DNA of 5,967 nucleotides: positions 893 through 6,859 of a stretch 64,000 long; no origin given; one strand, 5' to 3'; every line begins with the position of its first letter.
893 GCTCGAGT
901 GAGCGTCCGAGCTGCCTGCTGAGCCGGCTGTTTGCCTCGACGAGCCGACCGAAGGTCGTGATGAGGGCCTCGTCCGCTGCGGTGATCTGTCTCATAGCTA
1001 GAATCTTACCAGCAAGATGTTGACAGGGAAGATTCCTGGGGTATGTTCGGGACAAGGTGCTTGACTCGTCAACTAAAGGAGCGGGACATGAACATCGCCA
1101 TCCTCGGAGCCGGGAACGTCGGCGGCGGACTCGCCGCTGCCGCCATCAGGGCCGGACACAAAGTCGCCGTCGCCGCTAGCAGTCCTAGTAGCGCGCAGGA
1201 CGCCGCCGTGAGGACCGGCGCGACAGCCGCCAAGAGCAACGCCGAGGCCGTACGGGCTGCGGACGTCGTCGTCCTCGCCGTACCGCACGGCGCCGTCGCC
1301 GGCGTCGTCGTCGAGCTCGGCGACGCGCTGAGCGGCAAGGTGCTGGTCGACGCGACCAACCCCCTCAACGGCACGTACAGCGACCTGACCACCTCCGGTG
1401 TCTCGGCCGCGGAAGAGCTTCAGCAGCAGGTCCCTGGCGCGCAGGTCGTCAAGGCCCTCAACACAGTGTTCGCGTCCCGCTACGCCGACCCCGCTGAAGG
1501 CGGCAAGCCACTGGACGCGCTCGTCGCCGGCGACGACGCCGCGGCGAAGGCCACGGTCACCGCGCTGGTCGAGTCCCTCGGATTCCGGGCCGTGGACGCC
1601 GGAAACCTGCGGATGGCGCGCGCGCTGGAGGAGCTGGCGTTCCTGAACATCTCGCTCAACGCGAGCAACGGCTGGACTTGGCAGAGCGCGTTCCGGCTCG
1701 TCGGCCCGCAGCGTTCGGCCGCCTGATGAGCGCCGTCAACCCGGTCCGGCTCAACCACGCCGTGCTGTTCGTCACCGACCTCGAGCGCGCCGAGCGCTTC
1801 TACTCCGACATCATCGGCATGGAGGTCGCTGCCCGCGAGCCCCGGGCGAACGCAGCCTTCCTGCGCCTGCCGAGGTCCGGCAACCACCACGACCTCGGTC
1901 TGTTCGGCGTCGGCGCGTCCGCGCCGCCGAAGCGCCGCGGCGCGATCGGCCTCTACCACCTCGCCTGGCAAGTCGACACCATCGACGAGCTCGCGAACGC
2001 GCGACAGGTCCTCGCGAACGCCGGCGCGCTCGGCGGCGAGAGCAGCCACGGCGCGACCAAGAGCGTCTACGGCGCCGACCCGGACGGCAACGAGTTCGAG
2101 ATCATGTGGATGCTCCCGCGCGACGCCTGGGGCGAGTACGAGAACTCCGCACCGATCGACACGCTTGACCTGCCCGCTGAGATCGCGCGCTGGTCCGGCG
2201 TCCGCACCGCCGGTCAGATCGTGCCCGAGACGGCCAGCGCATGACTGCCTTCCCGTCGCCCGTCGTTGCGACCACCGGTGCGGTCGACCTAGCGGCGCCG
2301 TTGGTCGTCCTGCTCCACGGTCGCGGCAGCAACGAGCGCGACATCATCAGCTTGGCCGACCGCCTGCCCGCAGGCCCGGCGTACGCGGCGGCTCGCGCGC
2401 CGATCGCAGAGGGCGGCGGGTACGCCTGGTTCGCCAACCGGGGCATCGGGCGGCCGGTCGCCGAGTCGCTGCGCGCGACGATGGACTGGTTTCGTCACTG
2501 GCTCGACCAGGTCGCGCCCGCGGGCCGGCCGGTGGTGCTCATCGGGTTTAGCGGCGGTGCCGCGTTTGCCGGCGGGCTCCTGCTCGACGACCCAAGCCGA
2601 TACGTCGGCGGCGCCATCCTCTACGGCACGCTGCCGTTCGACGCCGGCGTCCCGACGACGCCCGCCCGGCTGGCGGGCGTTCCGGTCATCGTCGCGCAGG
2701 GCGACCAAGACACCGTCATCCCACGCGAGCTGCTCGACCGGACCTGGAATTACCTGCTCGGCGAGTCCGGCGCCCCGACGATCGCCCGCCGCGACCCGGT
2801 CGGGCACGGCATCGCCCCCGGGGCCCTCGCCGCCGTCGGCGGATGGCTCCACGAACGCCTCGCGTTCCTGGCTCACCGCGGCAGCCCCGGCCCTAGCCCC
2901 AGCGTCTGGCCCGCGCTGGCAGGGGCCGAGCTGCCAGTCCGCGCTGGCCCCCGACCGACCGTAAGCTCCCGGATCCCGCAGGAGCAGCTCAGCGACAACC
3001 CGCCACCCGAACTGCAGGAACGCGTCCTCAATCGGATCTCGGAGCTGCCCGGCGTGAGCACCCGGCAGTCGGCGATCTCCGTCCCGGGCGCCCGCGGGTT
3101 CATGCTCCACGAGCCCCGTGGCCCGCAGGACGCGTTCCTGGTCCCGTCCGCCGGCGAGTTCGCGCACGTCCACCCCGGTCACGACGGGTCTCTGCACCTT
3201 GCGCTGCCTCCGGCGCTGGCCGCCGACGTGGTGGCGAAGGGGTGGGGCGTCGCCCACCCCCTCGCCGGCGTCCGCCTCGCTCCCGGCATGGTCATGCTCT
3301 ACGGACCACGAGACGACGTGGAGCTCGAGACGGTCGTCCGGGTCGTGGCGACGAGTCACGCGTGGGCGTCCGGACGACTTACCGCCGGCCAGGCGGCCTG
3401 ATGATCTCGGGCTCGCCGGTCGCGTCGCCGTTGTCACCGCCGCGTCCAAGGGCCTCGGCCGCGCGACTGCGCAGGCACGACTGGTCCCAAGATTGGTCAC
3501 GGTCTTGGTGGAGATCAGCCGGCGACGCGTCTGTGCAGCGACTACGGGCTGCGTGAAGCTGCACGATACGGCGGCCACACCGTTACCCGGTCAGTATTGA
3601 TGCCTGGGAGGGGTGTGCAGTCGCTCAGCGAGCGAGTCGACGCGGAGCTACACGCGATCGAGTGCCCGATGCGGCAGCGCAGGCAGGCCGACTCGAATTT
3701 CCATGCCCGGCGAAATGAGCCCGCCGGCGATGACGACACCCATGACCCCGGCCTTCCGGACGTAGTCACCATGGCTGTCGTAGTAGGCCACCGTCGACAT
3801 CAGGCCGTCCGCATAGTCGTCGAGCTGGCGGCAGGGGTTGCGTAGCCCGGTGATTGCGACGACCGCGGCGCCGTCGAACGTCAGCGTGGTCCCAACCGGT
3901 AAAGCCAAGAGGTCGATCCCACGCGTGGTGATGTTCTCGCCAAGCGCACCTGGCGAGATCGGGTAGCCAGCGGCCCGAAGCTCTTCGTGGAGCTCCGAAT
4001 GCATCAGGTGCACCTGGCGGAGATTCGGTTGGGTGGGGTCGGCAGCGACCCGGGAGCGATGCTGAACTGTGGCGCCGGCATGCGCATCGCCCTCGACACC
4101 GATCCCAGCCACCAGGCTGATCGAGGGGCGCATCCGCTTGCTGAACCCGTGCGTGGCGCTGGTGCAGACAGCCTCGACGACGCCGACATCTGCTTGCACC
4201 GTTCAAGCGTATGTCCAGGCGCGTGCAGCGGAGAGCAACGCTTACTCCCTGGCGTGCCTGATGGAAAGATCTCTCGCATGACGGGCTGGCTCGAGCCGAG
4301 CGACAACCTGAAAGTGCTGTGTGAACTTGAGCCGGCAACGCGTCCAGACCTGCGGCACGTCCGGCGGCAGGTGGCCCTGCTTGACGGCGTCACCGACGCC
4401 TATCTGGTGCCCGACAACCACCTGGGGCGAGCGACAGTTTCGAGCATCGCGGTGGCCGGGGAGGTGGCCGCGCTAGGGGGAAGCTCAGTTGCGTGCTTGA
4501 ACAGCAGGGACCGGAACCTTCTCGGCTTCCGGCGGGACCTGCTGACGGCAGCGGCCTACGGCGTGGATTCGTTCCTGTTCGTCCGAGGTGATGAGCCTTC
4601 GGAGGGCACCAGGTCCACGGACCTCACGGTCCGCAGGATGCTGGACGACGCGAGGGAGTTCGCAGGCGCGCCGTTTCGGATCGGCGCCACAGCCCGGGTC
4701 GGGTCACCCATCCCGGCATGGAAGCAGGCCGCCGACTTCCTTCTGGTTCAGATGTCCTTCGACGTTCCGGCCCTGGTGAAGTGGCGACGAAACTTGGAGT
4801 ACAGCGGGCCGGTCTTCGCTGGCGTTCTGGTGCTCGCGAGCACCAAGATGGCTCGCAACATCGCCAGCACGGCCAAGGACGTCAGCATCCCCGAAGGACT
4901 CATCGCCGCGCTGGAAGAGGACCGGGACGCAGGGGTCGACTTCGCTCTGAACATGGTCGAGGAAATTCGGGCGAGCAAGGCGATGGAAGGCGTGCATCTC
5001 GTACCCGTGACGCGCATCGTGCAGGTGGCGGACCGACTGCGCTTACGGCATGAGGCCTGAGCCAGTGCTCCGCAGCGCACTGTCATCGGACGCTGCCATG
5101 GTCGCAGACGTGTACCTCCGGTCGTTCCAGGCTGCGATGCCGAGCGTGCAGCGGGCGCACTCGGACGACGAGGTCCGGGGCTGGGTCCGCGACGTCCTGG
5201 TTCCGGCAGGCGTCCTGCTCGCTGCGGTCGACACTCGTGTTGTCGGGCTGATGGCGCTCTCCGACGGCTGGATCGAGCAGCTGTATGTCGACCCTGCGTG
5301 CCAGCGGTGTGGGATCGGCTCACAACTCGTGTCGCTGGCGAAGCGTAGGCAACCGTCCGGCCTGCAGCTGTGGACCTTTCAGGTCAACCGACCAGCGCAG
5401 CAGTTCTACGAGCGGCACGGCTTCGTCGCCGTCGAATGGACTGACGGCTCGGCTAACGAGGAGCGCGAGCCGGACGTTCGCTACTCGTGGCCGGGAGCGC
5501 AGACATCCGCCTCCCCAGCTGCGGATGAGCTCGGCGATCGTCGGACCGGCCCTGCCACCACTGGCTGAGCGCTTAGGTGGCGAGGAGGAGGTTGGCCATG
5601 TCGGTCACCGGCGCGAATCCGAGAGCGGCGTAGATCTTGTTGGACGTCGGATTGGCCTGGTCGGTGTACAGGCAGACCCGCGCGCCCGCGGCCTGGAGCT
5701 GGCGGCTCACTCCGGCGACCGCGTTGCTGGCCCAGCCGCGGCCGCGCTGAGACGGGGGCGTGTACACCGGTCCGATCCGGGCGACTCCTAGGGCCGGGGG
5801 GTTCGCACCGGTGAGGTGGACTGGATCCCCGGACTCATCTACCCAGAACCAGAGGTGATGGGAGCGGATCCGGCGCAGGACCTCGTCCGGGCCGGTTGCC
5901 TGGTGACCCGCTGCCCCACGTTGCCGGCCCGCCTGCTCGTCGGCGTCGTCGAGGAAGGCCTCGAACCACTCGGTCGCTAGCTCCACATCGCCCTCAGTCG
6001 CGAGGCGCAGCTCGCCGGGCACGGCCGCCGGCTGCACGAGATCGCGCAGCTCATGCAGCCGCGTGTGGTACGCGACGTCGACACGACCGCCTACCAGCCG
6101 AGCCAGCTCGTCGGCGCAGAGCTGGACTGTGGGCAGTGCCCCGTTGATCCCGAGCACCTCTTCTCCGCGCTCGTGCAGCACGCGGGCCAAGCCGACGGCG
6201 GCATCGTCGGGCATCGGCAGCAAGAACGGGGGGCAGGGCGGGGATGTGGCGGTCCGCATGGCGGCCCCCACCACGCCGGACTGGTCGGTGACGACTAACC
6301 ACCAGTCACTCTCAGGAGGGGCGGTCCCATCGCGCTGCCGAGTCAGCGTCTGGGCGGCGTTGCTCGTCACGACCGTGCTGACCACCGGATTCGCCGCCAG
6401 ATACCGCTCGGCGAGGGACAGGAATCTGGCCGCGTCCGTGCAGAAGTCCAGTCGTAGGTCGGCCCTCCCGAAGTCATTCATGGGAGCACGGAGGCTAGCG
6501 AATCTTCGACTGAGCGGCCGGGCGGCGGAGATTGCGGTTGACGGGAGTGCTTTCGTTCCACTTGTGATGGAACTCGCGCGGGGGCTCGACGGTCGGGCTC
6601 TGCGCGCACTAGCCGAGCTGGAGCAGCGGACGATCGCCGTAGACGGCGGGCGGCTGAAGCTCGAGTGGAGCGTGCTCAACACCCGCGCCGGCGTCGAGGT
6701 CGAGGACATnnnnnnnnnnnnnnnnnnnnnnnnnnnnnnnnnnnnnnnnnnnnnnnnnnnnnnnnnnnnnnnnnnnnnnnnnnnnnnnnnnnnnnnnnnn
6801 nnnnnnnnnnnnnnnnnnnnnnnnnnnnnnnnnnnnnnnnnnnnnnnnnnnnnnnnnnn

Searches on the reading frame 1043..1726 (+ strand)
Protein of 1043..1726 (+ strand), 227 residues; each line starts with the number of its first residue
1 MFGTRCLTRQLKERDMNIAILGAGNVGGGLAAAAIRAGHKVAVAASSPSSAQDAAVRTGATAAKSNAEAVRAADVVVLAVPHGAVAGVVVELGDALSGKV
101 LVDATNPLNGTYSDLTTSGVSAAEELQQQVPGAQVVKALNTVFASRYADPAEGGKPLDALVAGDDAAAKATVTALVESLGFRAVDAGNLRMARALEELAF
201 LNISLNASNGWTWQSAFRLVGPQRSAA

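Call 69: search_protein_families(library=pfam, proteins=[window:1043-1726:+], max_evalue=0.0001)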
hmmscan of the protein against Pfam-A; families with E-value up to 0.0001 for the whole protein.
window:1043-1726:+ (227 aa): 7 families
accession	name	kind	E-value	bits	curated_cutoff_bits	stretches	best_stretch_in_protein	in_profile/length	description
PF03807.23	F420_oxidored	-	2.1e-19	70.3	21.6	1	18-107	2-94/94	NADP oxidoreductase coenzyme F420-dependent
PF03446.21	NAD_binding_2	-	1.7e-10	41.6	21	1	17-106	1-94/161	NAD binding domain of 6-phosphogluconate dehydrogenase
PF10727.15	Rossmann-like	-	1.1e-09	38.5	23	1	10-95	9-95/131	Rossmann-like domain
PF02153.23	PDH_N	-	5.3e-06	26.5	26.5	1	33-102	3-75/154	Prephenate dehydrogenase, nucleotide-binding domain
PF02826.25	2-Hacid_dh_C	-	1.2e-05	25.2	25.1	1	14-82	35-101/178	D-isomer specific 2-hydroxyacid dehydrogenase, NAD binding domain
PF07991.19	KARI_N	-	1.6e-05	24.9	20.6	1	15-99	4-88/165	Acetohydroxy acid isomeroreductase, NADPH-binding domain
PF01210.29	NAD_Gly3P_dh_N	-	3.5e-05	24.3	23.1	0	17-99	1-96/158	NAD-dependent glycerol-3-phosphate dehydrogenase N-terminus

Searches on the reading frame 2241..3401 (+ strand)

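Call 69: search_protein_families(library=pfam, proteins=[window:2241-3401:+], max_evalue=0.0001)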
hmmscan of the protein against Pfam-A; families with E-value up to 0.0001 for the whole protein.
window:2241-3401:+ (386 aa): 2 families
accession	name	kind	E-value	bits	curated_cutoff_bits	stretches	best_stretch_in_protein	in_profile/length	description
PF17648.7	Luciferase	-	2e-20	73.2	23.7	1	305-370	2-61/63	Luciferase domain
PF02230.22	Abhydrolase_2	-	1.1e-08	35.7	23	1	18-173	13-183/217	Phospholipase/Carboxylesterase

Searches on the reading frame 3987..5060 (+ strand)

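Call 69: search_protein_families(library=pfam, proteins=[window:3987-5060:+], max_evalue=0.0001)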
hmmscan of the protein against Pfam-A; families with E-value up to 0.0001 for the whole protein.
window:3987-5060:+ (357 aa): 1 family
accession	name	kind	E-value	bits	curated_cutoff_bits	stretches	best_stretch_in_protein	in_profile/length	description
PF02219.23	MTHFR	-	2e-11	44.2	24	1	248-340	172-272/287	Methylenetetrahydrofolate reductase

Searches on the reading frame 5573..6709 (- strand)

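Call 69: search_protein_families(library=pfam, proteins=[window:5573-6709:-], max_evalue=0.0001)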
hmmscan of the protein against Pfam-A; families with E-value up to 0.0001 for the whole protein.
window:5573-6709:- (378 aa): 2 families
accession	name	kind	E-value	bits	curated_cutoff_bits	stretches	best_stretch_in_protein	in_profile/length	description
PF08445.16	FR47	-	1e-07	32.3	22.1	1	310-366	22-78/86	FR47-like protein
PF00583.31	Acetyltransf_1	-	1.4e-05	25.8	20.7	1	278-365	24-116/116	Acetyltransferase (GNAT) family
